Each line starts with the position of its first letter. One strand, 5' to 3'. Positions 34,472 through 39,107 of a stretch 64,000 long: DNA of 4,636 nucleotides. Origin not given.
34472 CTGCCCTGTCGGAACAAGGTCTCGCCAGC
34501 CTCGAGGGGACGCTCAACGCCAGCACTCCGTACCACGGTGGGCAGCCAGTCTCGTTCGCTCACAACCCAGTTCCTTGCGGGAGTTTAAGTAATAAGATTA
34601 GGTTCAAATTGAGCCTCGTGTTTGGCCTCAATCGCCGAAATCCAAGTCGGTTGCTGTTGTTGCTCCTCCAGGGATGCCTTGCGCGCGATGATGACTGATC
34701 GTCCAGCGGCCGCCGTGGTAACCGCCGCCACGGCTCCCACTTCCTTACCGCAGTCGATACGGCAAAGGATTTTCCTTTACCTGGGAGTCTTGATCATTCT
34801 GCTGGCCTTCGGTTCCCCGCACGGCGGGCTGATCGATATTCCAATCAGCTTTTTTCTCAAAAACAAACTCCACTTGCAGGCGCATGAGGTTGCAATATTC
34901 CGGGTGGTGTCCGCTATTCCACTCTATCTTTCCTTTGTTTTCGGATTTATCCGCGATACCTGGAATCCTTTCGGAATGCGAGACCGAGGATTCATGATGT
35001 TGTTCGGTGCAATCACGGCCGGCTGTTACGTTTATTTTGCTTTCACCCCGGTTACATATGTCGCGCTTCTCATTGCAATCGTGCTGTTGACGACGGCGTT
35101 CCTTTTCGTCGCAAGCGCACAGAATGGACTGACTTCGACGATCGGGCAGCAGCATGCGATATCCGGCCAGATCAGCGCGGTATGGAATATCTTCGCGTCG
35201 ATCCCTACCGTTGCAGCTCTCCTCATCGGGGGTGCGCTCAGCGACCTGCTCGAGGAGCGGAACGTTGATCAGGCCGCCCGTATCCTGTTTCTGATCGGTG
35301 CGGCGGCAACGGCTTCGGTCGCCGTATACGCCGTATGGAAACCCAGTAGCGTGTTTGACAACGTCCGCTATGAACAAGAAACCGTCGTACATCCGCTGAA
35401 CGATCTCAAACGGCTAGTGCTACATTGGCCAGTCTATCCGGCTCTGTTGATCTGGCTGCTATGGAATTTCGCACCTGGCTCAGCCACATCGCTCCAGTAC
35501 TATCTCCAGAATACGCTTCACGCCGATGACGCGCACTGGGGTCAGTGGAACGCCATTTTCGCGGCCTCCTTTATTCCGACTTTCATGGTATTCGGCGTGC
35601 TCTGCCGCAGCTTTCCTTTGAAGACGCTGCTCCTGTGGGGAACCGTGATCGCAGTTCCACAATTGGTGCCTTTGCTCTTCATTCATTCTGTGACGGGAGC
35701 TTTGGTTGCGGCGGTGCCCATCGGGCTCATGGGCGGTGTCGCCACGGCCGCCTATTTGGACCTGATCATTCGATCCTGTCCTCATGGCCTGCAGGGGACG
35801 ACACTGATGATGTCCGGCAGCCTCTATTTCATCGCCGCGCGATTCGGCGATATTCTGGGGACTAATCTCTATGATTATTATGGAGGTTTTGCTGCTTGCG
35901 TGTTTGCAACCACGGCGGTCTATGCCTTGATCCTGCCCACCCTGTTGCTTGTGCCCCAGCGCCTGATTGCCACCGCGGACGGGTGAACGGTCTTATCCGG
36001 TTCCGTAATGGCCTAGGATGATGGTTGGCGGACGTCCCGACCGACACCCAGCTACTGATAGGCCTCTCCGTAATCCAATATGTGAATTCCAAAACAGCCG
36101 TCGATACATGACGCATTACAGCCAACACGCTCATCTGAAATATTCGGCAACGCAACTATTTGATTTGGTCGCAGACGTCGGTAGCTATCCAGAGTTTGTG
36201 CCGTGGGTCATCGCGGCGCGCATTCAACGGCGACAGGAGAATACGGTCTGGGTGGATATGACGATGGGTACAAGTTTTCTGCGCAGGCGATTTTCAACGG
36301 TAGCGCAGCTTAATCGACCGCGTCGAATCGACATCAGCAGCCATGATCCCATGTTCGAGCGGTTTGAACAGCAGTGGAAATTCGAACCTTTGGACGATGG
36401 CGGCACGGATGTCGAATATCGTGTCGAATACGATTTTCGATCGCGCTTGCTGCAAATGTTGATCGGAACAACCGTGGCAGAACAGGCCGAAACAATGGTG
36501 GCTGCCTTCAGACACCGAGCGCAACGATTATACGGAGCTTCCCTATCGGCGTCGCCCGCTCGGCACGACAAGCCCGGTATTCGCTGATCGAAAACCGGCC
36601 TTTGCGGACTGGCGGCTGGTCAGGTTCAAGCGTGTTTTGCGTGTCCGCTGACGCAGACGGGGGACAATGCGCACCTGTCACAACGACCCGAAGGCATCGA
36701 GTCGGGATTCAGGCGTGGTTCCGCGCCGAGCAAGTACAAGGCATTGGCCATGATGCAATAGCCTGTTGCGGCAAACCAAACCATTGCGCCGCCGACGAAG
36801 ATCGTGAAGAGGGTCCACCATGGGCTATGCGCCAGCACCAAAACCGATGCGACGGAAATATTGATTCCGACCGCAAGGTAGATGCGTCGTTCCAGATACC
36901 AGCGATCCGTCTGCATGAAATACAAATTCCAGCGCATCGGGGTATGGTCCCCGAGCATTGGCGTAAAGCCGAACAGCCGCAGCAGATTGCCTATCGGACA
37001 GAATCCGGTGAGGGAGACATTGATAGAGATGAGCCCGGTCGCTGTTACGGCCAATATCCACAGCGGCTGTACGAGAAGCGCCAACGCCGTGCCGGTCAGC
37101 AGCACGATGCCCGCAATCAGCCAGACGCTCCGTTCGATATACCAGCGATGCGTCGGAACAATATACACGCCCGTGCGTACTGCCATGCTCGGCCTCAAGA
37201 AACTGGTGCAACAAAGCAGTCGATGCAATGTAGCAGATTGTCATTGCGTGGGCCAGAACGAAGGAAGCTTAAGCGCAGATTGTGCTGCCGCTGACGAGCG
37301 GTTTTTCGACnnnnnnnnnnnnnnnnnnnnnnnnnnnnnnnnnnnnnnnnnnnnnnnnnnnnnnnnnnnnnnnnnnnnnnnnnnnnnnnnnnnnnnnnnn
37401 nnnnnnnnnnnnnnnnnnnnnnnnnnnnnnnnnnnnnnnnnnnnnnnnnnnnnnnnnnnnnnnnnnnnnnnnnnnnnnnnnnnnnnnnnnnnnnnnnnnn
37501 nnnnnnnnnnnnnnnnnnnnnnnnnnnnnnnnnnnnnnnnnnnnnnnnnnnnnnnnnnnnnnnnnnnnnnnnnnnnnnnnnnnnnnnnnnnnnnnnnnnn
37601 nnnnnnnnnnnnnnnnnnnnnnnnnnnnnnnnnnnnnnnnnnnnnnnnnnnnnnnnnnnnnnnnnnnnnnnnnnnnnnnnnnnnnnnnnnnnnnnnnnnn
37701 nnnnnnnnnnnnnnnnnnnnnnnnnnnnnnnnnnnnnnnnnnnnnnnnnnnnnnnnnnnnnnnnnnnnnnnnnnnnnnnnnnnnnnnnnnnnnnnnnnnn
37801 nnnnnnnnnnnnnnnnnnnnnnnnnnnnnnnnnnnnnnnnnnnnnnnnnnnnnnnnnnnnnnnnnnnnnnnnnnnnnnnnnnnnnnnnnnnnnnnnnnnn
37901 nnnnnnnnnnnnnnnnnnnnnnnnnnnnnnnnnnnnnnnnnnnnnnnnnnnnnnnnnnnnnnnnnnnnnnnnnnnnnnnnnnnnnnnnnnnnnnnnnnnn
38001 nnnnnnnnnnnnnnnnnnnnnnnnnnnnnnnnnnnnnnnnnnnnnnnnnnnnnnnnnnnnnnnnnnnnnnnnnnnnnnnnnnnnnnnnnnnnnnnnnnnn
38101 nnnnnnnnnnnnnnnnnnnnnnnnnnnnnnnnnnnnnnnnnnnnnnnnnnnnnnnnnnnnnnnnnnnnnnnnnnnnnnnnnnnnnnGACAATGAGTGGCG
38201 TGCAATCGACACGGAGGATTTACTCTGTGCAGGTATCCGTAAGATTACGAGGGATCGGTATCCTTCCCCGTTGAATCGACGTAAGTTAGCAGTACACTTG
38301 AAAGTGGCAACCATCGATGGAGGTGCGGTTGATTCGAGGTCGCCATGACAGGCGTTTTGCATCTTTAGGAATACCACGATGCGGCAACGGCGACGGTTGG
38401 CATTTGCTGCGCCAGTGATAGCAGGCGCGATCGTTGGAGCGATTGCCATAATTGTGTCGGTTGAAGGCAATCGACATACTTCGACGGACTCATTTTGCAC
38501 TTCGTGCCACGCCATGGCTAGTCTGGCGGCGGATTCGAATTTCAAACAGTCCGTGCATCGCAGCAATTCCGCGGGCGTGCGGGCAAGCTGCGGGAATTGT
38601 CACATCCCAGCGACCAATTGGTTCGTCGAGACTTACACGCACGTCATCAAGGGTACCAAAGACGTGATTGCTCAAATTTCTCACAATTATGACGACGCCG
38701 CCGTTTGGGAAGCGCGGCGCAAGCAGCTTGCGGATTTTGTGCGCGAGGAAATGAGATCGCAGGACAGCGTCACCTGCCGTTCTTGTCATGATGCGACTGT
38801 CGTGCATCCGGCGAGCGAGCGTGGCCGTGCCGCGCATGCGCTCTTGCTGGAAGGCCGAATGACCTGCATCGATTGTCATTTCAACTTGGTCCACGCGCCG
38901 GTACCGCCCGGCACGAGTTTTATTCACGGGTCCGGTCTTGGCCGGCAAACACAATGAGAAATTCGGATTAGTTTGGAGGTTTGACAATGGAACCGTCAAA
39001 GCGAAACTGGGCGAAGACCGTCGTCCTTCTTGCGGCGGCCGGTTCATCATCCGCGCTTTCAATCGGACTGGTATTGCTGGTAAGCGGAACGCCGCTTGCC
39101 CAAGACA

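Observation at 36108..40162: Quinone-multiheme module: COQ10-like protein, DUF2892 protein and MenA divergent from a NapC/NirT quinol dehydrogenase and a pentaheme cytochrome with no recognisable terminal reductase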

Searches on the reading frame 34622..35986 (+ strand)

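Call 3: search_protein_families(library=pfam, proteins=[window:34622-35986:+], max_evalue=0.01)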
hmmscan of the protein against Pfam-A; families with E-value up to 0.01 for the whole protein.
window:34622-35986:+ (454 aa): 3 families
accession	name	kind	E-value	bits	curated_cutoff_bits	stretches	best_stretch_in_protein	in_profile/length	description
PF07690.21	MFS_1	-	1.4e-13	50.9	33.4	2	182-406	120-343/347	Major Facilitator Superfamily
PF03092.22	BT1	-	3.4e-08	33.1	22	1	69-419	6-380/432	BT1 family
PF03209.21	PUCC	-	0.0025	17.4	21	1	326-441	266-386/401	PUCC protein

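Call 4: search_protein_families(library=ncbifam, proteins=[window:34622-35986:+], max_evalue=0.01)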
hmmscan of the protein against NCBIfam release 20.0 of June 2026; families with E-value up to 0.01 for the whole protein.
window:34622-35986:+ (454 aa): 1 family
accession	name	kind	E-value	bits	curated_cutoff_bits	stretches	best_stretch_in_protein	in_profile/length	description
TIGR00788.1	fbt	subfamily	4.5e-05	22.6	216.4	1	69-344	42-328/468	folate/biopterin family MFS transporter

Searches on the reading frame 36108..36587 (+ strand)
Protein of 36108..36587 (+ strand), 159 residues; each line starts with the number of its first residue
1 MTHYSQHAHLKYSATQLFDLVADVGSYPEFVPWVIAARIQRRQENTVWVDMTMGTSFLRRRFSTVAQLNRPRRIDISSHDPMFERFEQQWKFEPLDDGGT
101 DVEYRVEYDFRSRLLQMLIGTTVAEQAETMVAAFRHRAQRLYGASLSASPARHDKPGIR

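Call 3: search_protein_families(library=pfam, proteins=[window:36108-36587:+], max_evalue=0.01)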
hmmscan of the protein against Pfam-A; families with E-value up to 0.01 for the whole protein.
window:36108-36587:+ (159 aa): 2 families
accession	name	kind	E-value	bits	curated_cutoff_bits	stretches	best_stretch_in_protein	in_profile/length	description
PF03364.25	Polyketide_cyc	-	5.7e-27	94.9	23.4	1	11-135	2-126/126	Polyketide cyclase / dehydrase and lipid transport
PF10604.15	Polyketide_cyc2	-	2e-11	44.8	27.4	1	1-132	1-131/142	Polyketide cyclase / dehydrase and lipid transport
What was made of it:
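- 36108..36587 (+): SRPBCC (COQ10/RatA-like) lipid- or quinone-binding protein, 159 aa. A longer public call begins about 90 bp upstream. PF03364 at 94.9 bits and PF10604 (call 3).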

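Call 4: search_protein_families(library=ncbifam, proteins=[window:36108-36587:+], max_evalue=0.01)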
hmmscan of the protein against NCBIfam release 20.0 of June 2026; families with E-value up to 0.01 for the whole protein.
window:36108-36587:+ (159 aa): 2 families
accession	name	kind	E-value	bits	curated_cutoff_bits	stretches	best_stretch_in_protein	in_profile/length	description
NF007999.1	PRK10724.1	equivalog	9.2e-24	84.3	258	1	1-143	1-143/144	type II toxin-antitoxin system RatA family toxin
NF047960.1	TA_Rv0910_toxin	equivalog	6.8e-05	22.9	100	1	1-130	1-130/141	type II toxin-antitoxin system Rv0910 family toxin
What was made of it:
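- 36108..36587 (+): It scores 84 bits against the RatA equivalog, cut-off 258 (call 4).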

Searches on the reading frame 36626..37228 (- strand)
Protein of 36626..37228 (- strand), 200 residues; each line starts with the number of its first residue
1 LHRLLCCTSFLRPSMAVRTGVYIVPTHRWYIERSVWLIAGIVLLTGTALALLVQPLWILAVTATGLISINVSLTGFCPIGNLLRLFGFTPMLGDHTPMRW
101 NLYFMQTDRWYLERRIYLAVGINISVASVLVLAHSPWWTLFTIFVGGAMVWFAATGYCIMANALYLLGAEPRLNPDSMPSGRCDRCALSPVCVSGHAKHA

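Call 3: search_protein_families(library=pfam, proteins=[window:36626-37228:-], max_evalue=0.01)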
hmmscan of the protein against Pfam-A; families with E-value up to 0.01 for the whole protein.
window:36626-37228:- (200 aa): 1 family
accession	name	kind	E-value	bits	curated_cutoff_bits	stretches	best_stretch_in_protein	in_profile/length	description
PF11127.14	YgaP-like_TM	-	9.9e-08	32.4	25.3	2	31-84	8-59/66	Inner membrane protein YgaP-like, transmembrane domain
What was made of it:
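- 36626..37228 (-): Double DUF2892/YgaP-like membrane protein. It has 4 predicted TM helices, conserved Cys in GFCP and GYC, and a C-terminal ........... tail. The public gene call is 186 aa, starting at 37186. PF11127 at 32.4 bits, two stretches (call 3).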

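Call 4: search_protein_families(library=ncbifam, proteins=[window:36626-37228:-], max_evalue=0.01)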
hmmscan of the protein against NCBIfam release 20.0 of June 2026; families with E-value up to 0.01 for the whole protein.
window:36626-37228:- (200 aa): 0 families

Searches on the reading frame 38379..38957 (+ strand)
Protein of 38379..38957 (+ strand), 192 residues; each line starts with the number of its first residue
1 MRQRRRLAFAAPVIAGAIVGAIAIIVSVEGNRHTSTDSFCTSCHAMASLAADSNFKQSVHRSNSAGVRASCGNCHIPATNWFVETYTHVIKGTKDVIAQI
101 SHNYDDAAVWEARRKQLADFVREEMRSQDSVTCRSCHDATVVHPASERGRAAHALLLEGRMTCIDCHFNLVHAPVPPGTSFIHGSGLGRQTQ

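Call 3: search_protein_families(library=pfam, proteins=[window:38379-38957:+], max_evalue=0.01)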
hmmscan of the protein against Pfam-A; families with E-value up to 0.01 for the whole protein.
window:38379-38957:+ (192 aa): 4 families
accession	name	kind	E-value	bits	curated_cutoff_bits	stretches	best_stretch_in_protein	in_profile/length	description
PF03264.19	Cytochrom_NNT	-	1.8e-42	145.5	24.1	1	5-174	4-171/174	NapC/NirT cytochrome c family, N-terminal region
PF14522.11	Cytochrome_C7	-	2.3e-07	31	24.8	2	29-80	4-53/67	Cytochrome c7 and related cytochrome c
PF14537.11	Cytochrom_c3_2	-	7.6e-06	26.8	25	0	33-75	22-64/79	Cytochrome c3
PF22113.1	Mtrc-MtrF_II-IV_dom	-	1.7e-05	24.9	30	0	105-167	96-163/176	Outer membrane cytochrome MtrC/MtrF-like, domains II/IV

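Call 4: search_protein_families(library=ncbifam, proteins=[window:38379-38957:+], max_evalue=0.01)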
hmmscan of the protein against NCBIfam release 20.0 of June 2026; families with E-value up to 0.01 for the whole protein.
window:38379-38957:+ (192 aa): 9 families
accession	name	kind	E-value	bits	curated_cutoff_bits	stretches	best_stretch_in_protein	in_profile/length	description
TIGR02162.1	torC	equivalog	3.5e-34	118.7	478.2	1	6-173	13-179/387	pentaheme c-type cytochrome TorC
NF011606.0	PRK15032.1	equivalog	6.4e-29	101.2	455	1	6-173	14-180/390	pentaheme c-type cytochrome TorC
TIGR02161.1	napC_nirT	subfamily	5.2e-28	98.2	310.6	1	6-172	14-179/185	periplasmic nitrate (or nitrite) reductase c-type cytochrome, NapC/NirT family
NF007906.0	PRK10617.1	equivalog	7.2e-25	88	349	1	2-172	19-188/200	cytochrome c-type protein NapC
TIGR03153.1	cytochr_NrfH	equivalog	6e-13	49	134.2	1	14-172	3-138/138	cytochrome c nitrite reductase small subunit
NF041028.1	decahem_GSU2203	exception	8.1e-05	22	325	1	36-167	35-155/317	GSU2203 family decaheme c-type cytochrome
TIGR04257.1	nanowire_3heme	domain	0.00015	21.8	40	1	29-76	16-59/75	c(7)-type cytochrome triheme domain-containing protein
TIGR03508.1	decahem_SO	subfamily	0.00052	19.6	192.2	0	101-167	89-150/258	DmsE family decaheme c-type cytochrome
NF045722.1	c3_cytochr_TmcA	equivalog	0.0067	16.3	114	0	123-176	73-119/125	acidic tetraheme cytochrome c3 TmcA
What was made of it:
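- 38379..38957 (+): NapC/NirT/CymA-type membrane-anchored tetraheme quinol dehydrogenase, 192 aa. It is below the cut-offs of the TorC, NapC and NrfH equivalogs (calls 3, 4).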
